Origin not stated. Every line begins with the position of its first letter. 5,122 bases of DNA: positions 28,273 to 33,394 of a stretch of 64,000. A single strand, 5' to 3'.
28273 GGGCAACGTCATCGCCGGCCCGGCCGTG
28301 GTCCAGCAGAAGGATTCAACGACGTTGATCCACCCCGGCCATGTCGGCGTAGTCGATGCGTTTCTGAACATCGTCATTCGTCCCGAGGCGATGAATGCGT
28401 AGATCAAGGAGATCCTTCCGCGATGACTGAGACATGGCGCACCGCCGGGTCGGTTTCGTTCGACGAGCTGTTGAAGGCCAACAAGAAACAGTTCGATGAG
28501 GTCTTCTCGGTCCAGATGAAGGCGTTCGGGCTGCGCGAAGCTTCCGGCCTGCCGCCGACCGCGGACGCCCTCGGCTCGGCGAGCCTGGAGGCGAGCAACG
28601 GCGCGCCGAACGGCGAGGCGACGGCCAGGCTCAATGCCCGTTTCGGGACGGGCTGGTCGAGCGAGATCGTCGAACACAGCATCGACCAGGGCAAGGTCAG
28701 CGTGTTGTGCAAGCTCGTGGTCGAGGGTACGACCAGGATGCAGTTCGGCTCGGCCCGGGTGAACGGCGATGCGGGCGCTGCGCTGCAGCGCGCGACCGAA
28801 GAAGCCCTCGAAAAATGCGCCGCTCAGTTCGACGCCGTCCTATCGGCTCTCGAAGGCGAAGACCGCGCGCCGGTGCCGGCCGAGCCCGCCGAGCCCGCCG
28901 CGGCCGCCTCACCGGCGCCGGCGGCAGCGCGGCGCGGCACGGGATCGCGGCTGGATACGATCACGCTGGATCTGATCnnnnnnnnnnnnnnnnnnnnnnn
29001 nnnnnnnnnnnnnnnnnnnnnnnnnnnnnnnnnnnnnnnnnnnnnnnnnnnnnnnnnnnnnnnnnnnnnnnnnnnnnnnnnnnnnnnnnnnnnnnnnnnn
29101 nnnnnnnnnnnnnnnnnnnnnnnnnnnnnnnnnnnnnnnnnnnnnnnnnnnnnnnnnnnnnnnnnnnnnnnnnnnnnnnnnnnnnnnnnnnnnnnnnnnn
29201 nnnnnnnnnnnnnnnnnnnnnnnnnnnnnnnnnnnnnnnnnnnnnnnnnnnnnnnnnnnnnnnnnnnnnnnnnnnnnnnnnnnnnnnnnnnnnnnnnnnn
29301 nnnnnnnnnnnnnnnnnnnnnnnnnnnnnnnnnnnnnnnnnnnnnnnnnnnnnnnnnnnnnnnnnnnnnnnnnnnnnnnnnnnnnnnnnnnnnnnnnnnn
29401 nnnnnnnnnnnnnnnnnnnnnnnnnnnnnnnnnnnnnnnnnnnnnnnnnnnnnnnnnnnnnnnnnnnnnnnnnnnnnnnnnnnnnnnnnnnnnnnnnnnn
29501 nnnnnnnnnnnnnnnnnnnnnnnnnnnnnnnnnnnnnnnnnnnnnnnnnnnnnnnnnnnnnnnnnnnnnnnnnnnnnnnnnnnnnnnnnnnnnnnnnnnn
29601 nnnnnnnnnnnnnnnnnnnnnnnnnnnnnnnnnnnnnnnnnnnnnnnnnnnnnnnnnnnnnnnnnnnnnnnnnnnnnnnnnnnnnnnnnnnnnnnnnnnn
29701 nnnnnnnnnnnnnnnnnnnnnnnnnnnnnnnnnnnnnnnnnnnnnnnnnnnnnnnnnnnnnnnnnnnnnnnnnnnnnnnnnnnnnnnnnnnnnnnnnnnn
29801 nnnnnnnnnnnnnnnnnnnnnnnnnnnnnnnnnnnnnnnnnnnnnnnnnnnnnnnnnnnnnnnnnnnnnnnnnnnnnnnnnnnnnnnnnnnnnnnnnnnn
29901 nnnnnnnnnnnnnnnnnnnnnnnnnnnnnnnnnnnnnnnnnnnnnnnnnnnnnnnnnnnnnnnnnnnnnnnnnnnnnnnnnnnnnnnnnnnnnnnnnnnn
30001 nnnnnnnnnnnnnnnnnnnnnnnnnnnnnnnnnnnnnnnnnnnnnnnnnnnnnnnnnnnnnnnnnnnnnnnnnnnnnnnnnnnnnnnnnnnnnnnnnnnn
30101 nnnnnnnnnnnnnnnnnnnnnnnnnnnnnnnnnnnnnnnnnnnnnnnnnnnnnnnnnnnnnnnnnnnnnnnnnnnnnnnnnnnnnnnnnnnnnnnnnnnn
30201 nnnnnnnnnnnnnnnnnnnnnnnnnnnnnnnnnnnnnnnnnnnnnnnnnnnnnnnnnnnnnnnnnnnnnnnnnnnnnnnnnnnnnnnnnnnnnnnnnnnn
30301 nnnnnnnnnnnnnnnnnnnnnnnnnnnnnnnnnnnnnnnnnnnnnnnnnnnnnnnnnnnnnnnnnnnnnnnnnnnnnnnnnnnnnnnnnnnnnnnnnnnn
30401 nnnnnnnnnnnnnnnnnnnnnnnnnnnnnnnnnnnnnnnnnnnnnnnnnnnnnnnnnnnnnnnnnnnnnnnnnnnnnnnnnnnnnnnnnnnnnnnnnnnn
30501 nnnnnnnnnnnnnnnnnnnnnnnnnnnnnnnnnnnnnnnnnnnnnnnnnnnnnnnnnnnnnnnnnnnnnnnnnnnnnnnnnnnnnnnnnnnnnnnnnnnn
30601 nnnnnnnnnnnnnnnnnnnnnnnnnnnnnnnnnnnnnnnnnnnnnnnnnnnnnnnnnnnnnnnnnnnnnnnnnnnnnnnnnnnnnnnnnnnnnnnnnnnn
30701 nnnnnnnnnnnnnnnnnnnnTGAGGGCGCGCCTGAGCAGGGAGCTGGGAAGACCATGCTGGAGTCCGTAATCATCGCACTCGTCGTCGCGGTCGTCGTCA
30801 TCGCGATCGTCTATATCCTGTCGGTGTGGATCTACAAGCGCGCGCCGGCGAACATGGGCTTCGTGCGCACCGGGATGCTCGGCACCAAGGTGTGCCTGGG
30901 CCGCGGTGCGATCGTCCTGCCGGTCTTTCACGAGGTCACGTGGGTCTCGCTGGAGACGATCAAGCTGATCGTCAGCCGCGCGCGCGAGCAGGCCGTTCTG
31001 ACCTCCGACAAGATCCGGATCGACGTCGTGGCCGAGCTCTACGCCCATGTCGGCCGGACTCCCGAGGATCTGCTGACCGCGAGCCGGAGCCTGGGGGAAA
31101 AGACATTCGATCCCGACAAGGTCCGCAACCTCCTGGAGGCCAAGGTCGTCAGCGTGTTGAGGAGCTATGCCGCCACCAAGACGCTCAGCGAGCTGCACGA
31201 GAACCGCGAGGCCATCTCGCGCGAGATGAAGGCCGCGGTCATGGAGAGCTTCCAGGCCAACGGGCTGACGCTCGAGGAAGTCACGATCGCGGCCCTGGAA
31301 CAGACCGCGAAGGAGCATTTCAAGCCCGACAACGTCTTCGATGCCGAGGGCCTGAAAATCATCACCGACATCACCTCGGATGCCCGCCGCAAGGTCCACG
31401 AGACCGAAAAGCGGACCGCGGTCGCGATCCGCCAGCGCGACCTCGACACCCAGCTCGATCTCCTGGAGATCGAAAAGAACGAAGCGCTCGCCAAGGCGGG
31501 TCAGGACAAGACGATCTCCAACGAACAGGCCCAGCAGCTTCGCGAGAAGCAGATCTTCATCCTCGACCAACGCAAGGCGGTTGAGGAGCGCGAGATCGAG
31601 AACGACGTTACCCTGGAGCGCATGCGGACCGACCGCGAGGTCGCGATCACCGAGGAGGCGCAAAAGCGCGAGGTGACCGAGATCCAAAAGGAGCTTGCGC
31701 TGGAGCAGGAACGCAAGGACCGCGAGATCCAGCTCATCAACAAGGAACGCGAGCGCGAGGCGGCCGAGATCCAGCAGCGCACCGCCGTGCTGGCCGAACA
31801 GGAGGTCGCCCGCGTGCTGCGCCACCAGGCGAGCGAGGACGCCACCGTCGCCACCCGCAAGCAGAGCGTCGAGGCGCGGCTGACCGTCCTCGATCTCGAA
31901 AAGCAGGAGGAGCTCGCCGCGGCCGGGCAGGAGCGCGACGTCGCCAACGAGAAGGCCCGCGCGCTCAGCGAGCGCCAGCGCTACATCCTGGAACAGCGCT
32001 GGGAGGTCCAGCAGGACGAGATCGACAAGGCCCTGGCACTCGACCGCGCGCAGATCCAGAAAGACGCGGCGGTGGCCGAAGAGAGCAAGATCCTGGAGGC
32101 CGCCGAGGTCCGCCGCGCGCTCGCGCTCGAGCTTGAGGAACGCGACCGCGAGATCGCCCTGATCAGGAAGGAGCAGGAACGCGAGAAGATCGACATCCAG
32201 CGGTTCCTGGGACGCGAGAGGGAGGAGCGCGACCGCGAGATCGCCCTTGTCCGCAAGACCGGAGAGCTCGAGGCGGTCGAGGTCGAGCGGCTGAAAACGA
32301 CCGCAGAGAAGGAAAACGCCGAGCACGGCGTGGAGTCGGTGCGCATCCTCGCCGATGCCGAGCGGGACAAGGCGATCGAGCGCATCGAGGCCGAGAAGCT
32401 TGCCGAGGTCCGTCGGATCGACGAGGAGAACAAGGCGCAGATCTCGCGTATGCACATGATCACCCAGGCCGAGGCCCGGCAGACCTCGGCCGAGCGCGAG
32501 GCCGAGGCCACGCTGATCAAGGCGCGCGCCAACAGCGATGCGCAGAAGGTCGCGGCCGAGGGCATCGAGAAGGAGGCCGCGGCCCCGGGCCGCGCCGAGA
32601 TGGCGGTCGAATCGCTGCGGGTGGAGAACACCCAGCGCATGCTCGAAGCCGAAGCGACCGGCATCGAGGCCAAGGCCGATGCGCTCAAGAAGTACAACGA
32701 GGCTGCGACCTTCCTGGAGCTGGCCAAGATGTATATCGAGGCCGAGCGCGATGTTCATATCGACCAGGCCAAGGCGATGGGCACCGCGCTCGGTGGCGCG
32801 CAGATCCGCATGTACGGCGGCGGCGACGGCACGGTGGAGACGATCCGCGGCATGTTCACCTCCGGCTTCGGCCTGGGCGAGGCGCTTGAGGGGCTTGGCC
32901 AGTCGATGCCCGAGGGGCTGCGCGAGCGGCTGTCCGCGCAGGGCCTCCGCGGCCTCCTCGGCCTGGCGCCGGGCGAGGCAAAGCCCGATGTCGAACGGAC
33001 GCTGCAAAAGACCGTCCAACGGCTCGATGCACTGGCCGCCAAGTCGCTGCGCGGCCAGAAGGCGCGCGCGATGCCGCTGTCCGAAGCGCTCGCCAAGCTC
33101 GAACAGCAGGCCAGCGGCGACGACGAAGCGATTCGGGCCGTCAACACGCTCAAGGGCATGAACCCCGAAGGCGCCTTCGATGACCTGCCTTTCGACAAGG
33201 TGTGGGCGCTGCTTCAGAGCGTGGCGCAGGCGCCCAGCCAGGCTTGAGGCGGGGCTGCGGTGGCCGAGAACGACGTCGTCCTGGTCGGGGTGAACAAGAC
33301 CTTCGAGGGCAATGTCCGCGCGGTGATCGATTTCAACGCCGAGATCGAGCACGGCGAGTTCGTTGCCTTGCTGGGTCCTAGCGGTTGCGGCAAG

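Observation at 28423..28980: HyuB-family protein carries a ~185-aa N-terminal module that by eye resembles a Rad52/Sak-type fold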

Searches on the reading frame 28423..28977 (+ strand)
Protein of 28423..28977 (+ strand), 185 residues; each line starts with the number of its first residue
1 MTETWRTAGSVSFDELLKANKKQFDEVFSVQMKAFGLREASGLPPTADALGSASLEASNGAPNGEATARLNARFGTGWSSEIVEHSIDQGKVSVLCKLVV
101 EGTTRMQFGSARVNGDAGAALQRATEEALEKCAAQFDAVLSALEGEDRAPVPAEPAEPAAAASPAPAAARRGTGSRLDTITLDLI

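Call 3: search_protein_families(library=pfam, proteins=[window:28423-28977:+], max_evalue=10)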
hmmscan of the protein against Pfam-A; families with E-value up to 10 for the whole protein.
window:28423-28977:+ (185 aa): 2 families
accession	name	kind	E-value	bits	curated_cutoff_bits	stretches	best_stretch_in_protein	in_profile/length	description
PF04098.21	Rad52_Rad22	-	3e-05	24.4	20.3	1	64-140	35-130/153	Rad52/22 family double-strand break repair protein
PF13675.11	PilJ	-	0.089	13.3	26.6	1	100-156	13-74/114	Type IV pili methyl-accepting chemotaxis transducer N-term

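Call 4: search_protein_families(library=ncbifam, proteins=[window:28423-28977:+], max_evalue=10)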
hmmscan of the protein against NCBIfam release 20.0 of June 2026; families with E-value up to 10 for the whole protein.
window:28423-28977:+ (185 aa): 1 family
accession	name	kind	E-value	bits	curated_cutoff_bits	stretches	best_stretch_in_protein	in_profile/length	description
NF038368.1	P2_Rz1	equivalog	0.0017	18.5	27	1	105-144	41-79/85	Rz1-like lysis system protein LysC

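Call 5: search_solved_structures(query=window:28423-28977:+, max_evalue=10, show_alignments=3)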
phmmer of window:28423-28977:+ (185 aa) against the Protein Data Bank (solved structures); distinct sequences matched with E-value up to 10: 1.
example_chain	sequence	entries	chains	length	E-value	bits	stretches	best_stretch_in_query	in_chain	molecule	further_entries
2a2m_A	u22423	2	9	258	0.51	13.8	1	12-57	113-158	hypothetical protein BT3146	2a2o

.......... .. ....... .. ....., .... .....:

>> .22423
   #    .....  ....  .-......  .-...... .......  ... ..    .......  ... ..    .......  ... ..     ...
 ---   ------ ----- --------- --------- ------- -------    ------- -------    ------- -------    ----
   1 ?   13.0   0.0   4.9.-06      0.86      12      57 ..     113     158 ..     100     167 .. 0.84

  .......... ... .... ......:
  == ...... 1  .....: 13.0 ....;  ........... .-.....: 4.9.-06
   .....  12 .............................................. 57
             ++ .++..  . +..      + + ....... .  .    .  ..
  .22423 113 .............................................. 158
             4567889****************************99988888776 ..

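Call 6: find_homologous_proteins(query=window:28423-28977:+, max_evalue=0.001)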
Query window:28423-28977:+ (185 aa): 23 proteins with E <= 0.001 among 3339 candidates.
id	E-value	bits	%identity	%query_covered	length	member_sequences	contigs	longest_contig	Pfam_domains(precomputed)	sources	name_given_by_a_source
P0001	4.7e-41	159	48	100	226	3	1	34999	-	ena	-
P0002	6.1e-41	158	57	69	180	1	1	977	-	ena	-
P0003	1.5e-39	154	59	70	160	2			-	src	-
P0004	3.8e-39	153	55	77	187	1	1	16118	-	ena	-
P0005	5.8e-39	152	58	78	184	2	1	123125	-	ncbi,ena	-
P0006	9.1e-39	151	50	95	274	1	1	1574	PF02538.20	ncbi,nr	ncbi:MAG: hydantoinase B/oxoprolinase family protein, partial [Bradyrhizobiaceae bacterium]|nr:hydan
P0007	4.1e-38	149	54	82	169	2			-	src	-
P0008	6.2e-38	149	55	76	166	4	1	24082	-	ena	-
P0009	2.4e-37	147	58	69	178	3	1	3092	-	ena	-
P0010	3.9e-37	146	58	68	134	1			-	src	-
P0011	1.3e-36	144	54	69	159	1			-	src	-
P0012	5.0e-36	142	51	90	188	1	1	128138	-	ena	-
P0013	6.1e-36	142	60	67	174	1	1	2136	-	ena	-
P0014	1.5e-35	141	46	99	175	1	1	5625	-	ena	-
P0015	9.7e-34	135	45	96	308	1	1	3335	PF02538.20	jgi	jgi:hypothetical protein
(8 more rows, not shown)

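Call 8: find_encoding_contigs(protein=P0005, flank=8000, max_places=3)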
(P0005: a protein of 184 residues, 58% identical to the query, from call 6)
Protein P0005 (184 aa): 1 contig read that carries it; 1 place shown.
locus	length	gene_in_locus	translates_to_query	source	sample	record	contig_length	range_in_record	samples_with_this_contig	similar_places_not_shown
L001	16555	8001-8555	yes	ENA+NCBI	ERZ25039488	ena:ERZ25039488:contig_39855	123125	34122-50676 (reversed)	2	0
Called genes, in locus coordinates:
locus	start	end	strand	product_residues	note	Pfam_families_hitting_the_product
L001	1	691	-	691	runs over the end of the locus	PF05378:Hydant_A_N, PF01968:Hydantoinase_A, PF19278:Hydant_A_C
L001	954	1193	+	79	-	-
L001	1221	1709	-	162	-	-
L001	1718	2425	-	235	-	PF00857:Isochorismatase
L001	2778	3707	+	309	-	PF01522:Polysacc_deac_1, PF10096:DUF2334 (weak)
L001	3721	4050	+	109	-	-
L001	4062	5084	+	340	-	PF02492:cobW, PF07683:CobW_C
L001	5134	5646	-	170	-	-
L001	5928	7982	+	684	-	PF05378:Hydant_A_N, PF01968:Hydantoinase_A, PF19278:Hydant_A_C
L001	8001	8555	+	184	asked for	-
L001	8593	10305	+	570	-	PF02538:Hydantoinase_B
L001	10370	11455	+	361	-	PF01145:Band_7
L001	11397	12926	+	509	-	-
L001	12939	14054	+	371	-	PF00005:ABC_tran, PF13304:AAA_21 (weak)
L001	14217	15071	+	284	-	PF03171:2OG-FeII_Oxy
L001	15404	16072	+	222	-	PF00795:CN_hydrolase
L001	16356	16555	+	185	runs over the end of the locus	PF00872:Transposase_mut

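Call 19: search_protein_families(library=phrogs, proteins=[window:28423-28977:+], max_evalue=10)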
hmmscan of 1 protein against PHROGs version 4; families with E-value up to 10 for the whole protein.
window:28423-28977:+ (185 aa): 4 families
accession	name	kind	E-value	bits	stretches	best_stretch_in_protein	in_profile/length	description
phrog_952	-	lysis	0.00027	21.9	1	106-147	11-51/62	Rz-like spanin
phrog_37405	-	unknown function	0.01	16.7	1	70-136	64-144/221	-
phrog_456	-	lysis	0.22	12.2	1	111-139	56-83/102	Rz-like spanin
phrog_26475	-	unknown function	0.65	10.9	1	99-133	14-48/71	-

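Call 56: search_protein_families(library=ncbifam, proteins=[L001:1718-2422:-, L001:1221-1706:-], max_evalue=0.001)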
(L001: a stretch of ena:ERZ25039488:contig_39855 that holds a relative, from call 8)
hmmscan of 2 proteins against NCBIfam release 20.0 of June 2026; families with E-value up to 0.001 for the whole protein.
L001:1718-2422:- (234 aa): 4 families
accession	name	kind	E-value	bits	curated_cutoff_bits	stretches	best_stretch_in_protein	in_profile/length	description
NF008517.0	PRK11440.1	equivalog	2e-12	47.4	195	1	26-203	9-184/188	hydrolase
NF050097.1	BiurAmidohydBiuH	equivalog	3.5e-12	46.2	370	1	89-191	100-202/221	biuret amidohydrolase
TIGR03614.1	RutB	equivalog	7.4e-10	38.8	377.95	1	96-207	107-219/226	pyrimidine utilization protein B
NF008623.0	PRK11609.1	equivalog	0.00029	20.7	174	1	129-174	132-177/213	bifunctional nicotinamidase/pyrazinamidase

L001:1221-1706:- (161 aa): 0 families

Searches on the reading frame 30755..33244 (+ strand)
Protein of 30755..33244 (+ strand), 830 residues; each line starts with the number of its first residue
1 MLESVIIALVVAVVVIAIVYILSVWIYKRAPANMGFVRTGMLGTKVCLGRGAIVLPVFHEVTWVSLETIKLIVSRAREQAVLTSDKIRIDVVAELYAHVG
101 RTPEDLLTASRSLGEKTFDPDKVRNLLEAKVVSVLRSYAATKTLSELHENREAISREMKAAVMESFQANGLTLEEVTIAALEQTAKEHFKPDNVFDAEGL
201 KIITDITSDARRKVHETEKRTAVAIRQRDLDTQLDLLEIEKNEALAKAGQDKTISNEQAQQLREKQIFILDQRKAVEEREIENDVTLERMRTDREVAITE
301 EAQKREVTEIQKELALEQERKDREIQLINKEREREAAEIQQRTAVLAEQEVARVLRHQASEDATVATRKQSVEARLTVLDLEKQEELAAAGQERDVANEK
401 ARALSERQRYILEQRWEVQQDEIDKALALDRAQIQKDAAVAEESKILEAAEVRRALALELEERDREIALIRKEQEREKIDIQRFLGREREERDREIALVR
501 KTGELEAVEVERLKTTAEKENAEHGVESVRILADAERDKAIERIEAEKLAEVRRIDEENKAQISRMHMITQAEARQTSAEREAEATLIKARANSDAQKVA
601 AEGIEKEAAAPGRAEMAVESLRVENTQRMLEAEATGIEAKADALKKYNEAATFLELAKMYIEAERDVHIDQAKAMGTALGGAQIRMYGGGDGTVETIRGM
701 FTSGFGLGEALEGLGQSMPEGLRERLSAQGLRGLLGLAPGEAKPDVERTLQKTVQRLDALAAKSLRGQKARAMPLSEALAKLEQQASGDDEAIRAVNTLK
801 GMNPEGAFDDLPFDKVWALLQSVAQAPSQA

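Call 33: search_protein_families(library=pfam, proteins=[window:30755-33244:+], max_evalue=0.01)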
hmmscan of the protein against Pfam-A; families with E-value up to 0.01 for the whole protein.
window:30755-33244:+ (830 aa): 1 family
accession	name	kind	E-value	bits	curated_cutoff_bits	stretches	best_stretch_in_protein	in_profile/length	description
PF01145.31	Band_7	-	1e-15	58.6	23.6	1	38-181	13-145/176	SPFH domain / Band 7 family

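Call 56: search_protein_families(library=ncbifam, proteins=[window:30755-33244:+], max_evalue=0.001)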
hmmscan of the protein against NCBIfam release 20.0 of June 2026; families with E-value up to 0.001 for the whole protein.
window:30755-33244:+ (830 aa): 1 family
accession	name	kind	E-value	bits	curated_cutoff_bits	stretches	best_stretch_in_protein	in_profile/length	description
NF058507.1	FlotScfldFlot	equivalog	0.00038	19.6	700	1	44-365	51-351/477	flotillin lipid rafts scaffold protein FloT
